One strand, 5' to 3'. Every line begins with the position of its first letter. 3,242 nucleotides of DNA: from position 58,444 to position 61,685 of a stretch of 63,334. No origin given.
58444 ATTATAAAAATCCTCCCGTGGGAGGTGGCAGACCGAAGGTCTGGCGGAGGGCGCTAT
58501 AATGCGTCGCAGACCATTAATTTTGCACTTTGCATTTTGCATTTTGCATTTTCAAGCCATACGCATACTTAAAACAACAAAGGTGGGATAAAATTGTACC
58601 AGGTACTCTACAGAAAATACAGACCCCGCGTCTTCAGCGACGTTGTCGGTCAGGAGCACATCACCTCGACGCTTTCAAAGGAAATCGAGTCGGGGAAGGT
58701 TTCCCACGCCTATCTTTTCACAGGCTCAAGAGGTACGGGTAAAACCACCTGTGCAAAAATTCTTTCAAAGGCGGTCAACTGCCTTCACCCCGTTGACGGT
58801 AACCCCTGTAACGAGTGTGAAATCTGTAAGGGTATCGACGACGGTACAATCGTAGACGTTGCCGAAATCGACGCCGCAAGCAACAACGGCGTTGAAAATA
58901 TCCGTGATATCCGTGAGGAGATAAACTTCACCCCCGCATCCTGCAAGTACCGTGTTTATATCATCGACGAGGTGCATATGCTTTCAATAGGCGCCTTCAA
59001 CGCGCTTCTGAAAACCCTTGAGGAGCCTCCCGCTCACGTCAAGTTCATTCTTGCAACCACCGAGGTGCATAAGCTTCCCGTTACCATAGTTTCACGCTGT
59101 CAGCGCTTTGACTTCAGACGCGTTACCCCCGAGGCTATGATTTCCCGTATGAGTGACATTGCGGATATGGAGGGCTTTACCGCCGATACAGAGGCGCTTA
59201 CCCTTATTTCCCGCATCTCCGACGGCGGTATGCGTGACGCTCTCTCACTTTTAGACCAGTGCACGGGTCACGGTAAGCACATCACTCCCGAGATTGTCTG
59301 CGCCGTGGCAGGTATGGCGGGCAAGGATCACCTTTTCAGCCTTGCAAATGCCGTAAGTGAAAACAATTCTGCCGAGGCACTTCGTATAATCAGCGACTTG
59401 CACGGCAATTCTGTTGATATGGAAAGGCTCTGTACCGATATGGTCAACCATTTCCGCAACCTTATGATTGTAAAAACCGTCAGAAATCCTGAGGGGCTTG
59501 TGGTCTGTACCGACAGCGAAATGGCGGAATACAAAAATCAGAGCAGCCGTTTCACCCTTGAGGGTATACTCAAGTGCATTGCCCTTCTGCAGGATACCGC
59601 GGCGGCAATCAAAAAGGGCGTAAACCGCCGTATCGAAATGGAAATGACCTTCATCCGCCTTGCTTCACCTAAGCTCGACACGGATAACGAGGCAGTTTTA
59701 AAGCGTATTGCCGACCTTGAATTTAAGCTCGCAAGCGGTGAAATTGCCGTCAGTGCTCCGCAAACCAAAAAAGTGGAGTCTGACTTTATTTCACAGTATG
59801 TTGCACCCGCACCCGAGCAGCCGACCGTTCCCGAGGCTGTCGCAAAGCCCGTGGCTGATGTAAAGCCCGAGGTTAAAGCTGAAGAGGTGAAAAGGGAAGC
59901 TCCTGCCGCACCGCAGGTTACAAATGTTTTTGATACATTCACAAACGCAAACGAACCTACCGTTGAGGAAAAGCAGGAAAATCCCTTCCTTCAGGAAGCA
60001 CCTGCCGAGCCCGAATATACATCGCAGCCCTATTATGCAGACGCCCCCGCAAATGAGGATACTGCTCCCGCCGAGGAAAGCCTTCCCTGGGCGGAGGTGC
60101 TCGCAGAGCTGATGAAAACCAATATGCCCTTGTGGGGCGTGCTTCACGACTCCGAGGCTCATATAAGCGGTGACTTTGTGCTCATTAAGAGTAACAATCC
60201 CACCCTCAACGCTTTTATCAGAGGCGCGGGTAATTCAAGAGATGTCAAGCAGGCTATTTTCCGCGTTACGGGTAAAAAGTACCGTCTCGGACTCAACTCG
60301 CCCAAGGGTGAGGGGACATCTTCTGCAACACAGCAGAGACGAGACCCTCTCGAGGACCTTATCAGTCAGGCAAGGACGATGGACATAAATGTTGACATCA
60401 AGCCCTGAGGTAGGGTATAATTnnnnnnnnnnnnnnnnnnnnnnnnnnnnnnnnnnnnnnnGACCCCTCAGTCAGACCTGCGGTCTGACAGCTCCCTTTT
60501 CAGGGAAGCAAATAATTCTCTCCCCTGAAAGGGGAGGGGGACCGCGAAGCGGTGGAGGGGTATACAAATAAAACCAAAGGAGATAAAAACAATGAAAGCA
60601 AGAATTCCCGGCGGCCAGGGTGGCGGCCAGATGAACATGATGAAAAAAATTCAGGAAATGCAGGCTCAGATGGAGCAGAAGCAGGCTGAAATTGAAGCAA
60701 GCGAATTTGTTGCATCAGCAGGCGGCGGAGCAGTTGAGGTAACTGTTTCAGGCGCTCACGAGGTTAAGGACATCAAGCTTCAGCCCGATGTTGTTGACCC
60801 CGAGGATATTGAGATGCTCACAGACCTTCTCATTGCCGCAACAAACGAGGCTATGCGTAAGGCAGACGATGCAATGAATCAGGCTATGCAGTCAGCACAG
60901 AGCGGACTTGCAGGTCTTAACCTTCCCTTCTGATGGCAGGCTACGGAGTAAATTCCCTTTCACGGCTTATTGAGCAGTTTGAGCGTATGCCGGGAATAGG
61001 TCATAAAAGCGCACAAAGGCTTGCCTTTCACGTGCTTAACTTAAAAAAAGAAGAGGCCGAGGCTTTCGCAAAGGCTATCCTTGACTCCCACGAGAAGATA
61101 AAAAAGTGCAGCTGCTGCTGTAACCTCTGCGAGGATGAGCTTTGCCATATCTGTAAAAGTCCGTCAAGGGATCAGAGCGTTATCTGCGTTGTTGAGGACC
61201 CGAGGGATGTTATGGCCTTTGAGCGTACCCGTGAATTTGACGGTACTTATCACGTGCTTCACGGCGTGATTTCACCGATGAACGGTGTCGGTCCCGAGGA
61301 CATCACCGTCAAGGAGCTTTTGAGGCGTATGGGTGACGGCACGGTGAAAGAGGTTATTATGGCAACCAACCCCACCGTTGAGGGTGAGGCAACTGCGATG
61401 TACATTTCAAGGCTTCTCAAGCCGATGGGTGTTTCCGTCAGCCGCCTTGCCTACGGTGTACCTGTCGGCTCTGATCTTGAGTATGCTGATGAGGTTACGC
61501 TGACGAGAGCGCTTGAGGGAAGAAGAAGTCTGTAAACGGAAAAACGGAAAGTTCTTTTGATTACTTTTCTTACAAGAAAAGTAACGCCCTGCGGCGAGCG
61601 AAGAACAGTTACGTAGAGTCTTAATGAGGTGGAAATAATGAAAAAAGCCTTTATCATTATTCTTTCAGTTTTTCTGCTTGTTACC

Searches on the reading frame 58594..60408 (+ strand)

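Call 38: search_protein_families(library=pfam, proteins=[window:58594-60408:+])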
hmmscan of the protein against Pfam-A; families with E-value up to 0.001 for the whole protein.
window:58594-60408:+ (604 aa): 8 families
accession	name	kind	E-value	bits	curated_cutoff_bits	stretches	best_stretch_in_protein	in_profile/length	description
PF13177.12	DNA_pol3_delta2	-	1.6e-44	152.2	27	1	19-177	1-160/161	DNA polymerase III, delta subunit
PF12169.13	DNA_pol3_gamma3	-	4.1e-14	53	24.4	1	232-361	3-133/143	DNA polymerase III subunits gamma and tau domain III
PF22608.2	DNAX_ATPase_lid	-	9.5e-12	45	27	1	185-228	5-48/49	DNA polymerase III clamp loader subunit, ATPase lid domain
PF00004.35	AAA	-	9.8e-10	39.4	21.2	1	41-174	2-125/131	ATPase family associated with various cellular activities (AAA)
PF21694.2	DNA_pol3_delta_C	-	2e-06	28.3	27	1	245-297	2-54/121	DNA polymerase III delta subunit, C-terminal domain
PF13401.12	AAA_22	-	2e-05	25.4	27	1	41-156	9-123/130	AAA domain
PF06068.19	TIP49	-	6.8e-05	22.6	23.8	0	121-155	277-310/347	TIP49 P-loop domain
PF05496.18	RuvB_N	-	7.1e-05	23.1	27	1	10-63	2-59/159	Holliday junction DNA helicase RuvB P-loop domain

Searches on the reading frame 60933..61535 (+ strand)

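Call 11: search_protein_families(library=pfam, proteins=[window:60933-61535:+])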
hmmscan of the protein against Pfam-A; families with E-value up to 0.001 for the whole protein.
window:60933-61535:+ (200 aa): 5 families
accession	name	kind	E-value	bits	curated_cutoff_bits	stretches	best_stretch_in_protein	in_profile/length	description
PF13662.12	Toprim_4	-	1.5e-27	96.1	25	1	82-173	1-85/85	Toprim domain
PF21176.3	RecR_HhH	-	6.1e-17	61.6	27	1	10-51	2-43/45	RecR, helix-hairpin-helix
PF21175.2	RecR_C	-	9.3e-14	50.9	22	1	175-198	1-24/24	RecR, C-terminal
PF01751.28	Toprim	-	7.4e-13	48.9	23.1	1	83-171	1-95/96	Toprim domain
PF02132.21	RecR_ZnF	-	0.00028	21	22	1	56-75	1-20/21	RecR, Cys4-zinc finger domain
